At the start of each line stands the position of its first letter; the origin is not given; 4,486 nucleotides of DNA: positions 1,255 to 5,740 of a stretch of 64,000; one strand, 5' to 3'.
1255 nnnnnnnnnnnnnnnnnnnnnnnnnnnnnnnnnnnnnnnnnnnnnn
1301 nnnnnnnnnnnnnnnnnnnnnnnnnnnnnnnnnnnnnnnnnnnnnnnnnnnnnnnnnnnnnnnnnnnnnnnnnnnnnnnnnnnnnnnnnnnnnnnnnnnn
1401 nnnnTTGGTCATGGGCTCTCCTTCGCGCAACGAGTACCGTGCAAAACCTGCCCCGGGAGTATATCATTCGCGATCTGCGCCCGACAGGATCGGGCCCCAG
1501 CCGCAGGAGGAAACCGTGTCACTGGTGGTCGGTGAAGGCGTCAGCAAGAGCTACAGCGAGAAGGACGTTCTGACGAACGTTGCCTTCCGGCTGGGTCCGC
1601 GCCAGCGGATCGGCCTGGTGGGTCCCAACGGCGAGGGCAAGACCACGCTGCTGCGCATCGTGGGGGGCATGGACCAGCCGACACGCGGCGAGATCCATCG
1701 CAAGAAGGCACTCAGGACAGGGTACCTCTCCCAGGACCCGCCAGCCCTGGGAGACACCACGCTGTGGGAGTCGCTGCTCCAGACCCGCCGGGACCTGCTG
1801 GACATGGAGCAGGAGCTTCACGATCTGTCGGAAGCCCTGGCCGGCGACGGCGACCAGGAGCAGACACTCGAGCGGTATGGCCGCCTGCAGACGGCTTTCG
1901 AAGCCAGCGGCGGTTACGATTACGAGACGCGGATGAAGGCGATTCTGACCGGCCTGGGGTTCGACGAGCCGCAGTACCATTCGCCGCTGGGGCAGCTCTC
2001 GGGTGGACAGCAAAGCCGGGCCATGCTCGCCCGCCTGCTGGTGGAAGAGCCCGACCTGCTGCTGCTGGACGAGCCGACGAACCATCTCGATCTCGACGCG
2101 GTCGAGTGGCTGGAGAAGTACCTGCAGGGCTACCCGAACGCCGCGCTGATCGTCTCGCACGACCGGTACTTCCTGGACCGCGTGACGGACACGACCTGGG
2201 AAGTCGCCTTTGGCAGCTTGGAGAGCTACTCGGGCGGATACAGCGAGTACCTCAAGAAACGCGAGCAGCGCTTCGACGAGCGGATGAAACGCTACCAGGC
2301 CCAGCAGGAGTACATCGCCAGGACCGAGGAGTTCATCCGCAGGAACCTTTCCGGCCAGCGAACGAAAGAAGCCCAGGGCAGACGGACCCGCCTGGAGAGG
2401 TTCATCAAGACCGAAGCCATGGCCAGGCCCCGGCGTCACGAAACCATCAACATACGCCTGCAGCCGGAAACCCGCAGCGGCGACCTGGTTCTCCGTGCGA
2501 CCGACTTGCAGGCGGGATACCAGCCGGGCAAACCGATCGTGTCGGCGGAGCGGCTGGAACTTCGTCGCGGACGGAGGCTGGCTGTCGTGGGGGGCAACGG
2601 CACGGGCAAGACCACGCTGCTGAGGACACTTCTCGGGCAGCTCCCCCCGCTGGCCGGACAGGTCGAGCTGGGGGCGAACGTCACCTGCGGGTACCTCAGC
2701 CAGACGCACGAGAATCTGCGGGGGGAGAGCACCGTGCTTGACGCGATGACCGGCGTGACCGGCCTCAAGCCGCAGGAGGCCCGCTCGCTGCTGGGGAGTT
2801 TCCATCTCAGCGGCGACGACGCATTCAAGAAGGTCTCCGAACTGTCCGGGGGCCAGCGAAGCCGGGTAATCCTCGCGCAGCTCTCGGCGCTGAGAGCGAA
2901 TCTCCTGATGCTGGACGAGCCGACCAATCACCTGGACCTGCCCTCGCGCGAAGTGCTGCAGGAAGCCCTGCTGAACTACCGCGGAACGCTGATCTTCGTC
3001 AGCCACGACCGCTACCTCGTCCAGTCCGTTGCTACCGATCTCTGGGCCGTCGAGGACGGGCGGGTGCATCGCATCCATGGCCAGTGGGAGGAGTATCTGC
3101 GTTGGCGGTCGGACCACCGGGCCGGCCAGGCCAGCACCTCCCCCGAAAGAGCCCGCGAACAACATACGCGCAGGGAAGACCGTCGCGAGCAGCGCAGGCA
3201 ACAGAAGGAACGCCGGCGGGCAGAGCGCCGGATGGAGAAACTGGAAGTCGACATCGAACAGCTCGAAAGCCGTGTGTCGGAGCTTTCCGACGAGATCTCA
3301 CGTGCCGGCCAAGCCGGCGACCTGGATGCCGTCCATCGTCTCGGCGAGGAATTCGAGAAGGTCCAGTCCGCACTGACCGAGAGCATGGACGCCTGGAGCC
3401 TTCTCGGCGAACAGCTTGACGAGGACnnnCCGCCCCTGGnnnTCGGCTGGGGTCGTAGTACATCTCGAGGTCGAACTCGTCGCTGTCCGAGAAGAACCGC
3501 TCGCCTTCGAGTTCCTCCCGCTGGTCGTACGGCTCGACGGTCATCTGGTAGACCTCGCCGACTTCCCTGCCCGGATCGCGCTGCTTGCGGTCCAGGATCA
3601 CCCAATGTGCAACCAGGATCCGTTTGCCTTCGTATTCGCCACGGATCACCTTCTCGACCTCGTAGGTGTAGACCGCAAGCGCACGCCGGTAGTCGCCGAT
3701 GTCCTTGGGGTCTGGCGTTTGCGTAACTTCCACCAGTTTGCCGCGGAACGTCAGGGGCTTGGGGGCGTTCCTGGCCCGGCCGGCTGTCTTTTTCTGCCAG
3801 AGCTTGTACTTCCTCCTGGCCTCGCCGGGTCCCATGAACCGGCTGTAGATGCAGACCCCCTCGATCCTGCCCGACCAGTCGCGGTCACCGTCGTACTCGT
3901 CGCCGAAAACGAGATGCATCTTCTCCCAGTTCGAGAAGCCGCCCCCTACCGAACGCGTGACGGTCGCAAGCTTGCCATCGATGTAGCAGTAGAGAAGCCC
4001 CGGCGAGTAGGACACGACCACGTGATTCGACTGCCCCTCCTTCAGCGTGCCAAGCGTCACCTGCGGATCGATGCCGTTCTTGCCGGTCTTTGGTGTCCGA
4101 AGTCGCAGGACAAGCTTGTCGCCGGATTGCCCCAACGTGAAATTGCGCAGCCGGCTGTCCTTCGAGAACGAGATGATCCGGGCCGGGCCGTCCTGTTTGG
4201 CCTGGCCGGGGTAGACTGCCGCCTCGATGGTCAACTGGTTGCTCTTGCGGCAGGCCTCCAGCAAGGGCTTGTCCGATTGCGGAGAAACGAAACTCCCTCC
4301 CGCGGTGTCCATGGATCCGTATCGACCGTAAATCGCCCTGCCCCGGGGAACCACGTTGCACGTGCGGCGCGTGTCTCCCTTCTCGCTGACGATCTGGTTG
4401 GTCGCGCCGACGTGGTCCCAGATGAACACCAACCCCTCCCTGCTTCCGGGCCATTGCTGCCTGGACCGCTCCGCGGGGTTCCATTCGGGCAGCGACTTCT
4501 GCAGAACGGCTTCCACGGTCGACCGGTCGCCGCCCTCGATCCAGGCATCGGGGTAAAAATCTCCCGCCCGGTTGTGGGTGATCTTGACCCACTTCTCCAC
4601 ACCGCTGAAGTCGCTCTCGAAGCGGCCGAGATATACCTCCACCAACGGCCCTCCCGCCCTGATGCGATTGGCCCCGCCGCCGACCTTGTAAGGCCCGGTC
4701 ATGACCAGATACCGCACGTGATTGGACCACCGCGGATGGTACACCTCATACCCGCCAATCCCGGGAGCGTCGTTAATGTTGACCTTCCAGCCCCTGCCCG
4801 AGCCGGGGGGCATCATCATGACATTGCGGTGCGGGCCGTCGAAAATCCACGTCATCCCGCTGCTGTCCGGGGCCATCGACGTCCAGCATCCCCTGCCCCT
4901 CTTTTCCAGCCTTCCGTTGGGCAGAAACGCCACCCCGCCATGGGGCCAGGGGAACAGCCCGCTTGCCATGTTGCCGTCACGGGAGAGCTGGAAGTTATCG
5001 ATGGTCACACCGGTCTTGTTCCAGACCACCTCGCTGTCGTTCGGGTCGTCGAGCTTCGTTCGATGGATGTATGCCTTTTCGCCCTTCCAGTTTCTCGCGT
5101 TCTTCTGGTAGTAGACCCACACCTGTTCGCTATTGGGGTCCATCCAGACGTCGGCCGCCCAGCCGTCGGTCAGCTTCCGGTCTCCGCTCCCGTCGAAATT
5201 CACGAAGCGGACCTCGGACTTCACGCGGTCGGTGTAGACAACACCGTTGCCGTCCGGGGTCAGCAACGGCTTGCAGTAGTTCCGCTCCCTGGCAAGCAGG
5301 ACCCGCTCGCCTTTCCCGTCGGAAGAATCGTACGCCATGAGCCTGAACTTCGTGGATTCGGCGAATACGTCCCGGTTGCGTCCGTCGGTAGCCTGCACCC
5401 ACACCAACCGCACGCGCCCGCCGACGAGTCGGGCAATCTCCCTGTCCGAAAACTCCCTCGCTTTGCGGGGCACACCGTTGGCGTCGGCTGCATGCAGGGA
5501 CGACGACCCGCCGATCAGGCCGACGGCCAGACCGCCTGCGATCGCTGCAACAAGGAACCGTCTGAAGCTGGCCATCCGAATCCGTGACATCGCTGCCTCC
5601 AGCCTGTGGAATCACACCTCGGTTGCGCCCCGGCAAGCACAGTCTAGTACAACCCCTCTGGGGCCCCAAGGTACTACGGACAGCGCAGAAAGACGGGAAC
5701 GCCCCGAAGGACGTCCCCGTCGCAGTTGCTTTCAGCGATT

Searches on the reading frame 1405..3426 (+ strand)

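Call 58: search_protein_families(library=pfam, proteins=[window:1405-3426:+], max_evalue=0.0001)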
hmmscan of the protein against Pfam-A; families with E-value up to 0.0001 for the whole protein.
window:1405-3426:+ (674 aa): 7 families
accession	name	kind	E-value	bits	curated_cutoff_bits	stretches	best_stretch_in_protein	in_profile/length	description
PF00005.33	ABC_tran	-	4e-50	170.4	25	2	56-226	1-137/137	ABC transporter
PF12848.13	ABC_tran_Xtn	-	1.2e-17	64.2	25.9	1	265-343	1-77/85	ABC transporter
PF13304.12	AAA_21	-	1.1e-11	45.8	27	0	482-539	241-303/304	AAA domain, putative AbiEii toxin, Type IV TA system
PF02463.25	SMC_N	-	4.3e-09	36.6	40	0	197-260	136-205/220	RecF/RecN/SMC N terminal domain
PF16326.10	ABC_tran_CTD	-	1.5e-08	35.1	32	1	603-667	3-67/69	ABC transporter C-terminal domain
PF13401.12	AAA_22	-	3.4e-06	27.8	27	0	392-521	8-104/130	AAA domain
PF13555.12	AAA_29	-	1.1e-05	25.6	27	0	384-406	17-39/61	P-loop containing region of AAA domain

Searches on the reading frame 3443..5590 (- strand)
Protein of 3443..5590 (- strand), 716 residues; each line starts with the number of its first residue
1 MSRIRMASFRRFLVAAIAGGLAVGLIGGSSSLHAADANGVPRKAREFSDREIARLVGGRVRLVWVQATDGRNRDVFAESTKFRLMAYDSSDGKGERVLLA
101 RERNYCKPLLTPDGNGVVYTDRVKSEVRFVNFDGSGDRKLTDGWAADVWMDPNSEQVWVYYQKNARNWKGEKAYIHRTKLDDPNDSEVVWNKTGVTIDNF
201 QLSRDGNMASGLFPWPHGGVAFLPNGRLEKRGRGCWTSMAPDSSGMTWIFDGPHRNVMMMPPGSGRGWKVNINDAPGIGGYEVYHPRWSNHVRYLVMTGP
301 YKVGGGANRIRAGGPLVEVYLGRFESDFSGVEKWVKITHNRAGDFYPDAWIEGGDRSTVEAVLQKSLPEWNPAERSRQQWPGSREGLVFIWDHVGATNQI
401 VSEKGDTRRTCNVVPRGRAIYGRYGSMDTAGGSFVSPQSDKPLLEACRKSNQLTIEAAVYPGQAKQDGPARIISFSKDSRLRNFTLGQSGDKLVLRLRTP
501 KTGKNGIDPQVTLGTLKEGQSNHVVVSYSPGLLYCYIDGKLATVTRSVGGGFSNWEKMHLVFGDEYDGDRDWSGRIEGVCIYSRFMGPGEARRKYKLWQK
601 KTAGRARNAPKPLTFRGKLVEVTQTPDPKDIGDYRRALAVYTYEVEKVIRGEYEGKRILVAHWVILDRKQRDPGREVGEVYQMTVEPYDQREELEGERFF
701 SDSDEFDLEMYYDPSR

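Call 58: search_protein_families(library=pfam, proteins=[window:3443-5590:-], max_evalue=0.0001)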
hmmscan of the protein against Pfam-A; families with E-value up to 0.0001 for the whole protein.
window:3443-5590:- (716 aa): 1 family
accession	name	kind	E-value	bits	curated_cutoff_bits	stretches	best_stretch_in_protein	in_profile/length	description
PF13385.13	Laminin_G_3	-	1.1e-14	55.3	27.6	1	449-589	15-148/151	Concanavalin A-like lectin/glucanases superfamily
